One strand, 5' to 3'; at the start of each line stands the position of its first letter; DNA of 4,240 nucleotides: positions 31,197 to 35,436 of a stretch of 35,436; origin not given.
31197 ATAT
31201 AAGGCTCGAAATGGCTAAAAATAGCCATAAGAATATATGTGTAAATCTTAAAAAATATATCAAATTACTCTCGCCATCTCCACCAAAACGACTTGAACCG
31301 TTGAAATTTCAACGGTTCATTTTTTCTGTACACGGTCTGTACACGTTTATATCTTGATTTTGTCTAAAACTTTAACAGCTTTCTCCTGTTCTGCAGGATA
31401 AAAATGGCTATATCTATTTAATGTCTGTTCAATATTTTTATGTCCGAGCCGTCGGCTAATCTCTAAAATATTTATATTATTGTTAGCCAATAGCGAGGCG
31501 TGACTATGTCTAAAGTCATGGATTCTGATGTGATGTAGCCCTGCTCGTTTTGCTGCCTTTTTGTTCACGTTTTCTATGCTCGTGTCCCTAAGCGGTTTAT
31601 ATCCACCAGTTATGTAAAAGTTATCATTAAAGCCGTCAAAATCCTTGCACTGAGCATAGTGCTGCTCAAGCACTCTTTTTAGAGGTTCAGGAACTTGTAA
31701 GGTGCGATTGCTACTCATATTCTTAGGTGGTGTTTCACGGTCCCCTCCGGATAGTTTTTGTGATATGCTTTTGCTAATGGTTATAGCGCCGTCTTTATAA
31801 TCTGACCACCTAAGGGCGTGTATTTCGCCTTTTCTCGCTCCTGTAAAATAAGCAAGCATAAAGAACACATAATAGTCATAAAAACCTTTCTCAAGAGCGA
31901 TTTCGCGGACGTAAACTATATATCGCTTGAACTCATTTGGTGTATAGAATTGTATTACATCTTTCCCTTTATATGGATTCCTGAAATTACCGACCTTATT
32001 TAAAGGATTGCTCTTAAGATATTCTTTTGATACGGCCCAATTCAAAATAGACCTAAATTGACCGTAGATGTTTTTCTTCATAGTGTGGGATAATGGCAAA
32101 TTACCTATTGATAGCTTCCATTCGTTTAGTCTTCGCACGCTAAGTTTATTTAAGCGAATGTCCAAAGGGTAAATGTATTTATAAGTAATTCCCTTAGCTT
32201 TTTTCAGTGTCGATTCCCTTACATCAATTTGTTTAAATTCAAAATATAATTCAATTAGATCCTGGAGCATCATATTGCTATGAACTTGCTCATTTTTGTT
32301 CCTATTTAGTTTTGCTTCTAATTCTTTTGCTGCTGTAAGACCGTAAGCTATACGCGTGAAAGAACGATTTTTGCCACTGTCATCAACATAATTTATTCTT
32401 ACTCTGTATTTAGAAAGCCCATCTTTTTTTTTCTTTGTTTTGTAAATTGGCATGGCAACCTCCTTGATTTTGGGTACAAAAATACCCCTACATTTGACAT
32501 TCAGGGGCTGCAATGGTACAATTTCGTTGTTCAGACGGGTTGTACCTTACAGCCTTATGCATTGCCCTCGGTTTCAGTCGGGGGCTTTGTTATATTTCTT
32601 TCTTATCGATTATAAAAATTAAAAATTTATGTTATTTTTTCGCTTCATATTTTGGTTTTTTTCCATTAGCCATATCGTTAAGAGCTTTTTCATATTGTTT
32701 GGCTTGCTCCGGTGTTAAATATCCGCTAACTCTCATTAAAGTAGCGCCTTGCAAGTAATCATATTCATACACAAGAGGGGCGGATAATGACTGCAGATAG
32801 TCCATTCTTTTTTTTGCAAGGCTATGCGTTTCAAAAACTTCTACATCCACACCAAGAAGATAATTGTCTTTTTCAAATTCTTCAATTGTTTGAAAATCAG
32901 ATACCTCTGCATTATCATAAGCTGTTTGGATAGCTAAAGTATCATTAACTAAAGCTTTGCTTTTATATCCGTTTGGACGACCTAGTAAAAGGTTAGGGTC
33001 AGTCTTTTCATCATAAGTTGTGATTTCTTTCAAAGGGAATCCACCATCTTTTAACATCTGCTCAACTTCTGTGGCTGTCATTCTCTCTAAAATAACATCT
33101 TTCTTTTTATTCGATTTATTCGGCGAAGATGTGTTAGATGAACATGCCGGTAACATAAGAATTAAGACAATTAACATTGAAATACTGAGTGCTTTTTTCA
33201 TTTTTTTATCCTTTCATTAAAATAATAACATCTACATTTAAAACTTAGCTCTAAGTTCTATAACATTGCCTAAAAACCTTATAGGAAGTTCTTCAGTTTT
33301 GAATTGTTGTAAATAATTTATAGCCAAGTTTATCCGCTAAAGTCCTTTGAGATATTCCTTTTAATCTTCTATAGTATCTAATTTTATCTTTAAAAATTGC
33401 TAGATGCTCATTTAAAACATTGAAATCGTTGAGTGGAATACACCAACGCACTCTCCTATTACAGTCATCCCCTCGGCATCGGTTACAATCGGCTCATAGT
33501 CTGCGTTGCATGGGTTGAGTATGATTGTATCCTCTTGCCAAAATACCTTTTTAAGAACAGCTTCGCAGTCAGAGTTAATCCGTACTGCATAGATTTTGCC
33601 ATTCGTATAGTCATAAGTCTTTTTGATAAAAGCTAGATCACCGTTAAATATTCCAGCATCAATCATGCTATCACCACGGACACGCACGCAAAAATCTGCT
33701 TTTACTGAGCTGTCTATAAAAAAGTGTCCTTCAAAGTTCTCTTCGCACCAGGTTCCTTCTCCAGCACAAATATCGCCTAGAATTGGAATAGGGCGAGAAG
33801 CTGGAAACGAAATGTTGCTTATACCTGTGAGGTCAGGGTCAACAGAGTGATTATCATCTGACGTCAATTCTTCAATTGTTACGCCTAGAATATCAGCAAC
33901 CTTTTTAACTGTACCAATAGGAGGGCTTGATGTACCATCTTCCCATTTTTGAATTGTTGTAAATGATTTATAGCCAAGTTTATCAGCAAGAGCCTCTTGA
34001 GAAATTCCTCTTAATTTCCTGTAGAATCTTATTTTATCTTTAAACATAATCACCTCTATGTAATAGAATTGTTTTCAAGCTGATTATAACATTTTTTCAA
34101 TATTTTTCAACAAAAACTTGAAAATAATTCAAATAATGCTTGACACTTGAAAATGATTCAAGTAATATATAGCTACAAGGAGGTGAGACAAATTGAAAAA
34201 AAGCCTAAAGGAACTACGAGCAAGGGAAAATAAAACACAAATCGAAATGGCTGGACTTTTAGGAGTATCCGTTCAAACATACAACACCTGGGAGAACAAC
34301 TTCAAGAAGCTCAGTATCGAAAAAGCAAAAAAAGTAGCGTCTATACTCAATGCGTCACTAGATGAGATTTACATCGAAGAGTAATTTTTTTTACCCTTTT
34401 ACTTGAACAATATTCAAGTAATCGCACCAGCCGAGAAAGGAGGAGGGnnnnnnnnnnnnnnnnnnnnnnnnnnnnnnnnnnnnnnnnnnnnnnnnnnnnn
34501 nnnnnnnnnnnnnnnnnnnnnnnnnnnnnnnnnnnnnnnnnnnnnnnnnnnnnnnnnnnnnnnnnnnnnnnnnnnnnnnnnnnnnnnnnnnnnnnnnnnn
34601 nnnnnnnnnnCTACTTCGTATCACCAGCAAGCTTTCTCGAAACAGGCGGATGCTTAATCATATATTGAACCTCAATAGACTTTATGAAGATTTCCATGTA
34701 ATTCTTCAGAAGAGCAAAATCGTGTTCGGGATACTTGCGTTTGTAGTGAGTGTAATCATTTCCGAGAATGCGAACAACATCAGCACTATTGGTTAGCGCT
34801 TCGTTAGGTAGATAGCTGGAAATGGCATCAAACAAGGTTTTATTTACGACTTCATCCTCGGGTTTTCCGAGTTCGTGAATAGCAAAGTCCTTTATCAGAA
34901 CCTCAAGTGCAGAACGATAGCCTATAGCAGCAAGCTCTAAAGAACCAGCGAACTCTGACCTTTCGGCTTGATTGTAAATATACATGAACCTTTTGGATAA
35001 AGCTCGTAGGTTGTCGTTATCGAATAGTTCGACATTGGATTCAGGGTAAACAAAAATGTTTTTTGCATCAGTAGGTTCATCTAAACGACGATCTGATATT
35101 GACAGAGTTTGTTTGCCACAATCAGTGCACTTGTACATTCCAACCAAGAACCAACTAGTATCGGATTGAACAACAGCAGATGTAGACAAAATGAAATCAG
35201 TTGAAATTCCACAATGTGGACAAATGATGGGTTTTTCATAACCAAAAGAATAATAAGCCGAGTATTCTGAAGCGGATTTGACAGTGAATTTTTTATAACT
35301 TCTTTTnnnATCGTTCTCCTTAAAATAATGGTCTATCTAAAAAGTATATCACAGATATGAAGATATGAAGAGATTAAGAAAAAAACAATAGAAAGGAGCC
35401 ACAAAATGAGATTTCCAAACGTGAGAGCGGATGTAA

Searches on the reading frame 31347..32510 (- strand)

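Call 66: search_protein_families(library=pfam, proteins=[window:31347-32510:-], max_evalue=0.001)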
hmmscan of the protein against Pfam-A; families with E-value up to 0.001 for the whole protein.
window:31347-32510:- (387 aa): 2 families
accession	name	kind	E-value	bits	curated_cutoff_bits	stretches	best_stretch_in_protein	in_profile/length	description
PF00589.27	Phage_integrase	-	1.9e-20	73.8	27.1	1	211-371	22-169/172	Phage integrase family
PF13102.12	Phage_int_SAM_5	-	0.00076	20.3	22.3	0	112-171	35-94/98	Phage integrase SAM-like domain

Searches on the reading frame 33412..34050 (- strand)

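Call 66: search_protein_families(library=pfam, proteins=[window:33412-34050:-], max_evalue=0.001)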
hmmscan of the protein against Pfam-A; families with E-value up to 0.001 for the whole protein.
window:33412-34050:- (212 aa): 5 families
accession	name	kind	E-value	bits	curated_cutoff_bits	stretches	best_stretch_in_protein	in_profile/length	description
PF00717.28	Peptidase_S24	-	1.4e-23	83.3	23.3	1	89-201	1-115/116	Peptidase S24-like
PF01381.28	HTH_3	-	4.9e-15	55.7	23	1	7-62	1-55/55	Helix-turn-helix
PF13560.12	HTH_31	-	4.1e-07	30.6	27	1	8-62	7-61/64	Helix-turn-helix domain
PF12844.13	HTH_19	-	6.7e-07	29.6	30.2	1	6-62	3-58/64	Helix-turn-helix domain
PF13443.12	HTH_26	-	0.00011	22.8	22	1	10-63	5-58/63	Cro/C1-type HTH DNA-binding domain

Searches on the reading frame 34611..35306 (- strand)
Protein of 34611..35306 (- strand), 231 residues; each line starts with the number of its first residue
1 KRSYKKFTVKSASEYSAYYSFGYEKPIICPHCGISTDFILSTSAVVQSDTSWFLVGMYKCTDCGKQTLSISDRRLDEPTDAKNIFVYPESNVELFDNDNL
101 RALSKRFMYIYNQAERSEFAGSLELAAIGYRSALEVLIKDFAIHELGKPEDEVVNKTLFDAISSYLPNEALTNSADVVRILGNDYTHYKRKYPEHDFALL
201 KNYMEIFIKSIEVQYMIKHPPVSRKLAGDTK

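Call 66: search_protein_families(library=pfam, proteins=[window:34611-35306:-], max_evalue=0.001)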
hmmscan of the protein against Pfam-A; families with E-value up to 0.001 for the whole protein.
window:34611-35306:- (231 aa): 2 families
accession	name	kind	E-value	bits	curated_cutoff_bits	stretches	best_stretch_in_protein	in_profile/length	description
PF13643.11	DUF4145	-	2.5e-05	24.7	23.1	1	122-199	10-82/88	Domain of unknown function (DUF4145)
PF12760.12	Zn_ribbon_IS1595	-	0.00056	20.3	25.4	0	27-66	19-46/46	Transposase zinc-ribbon domain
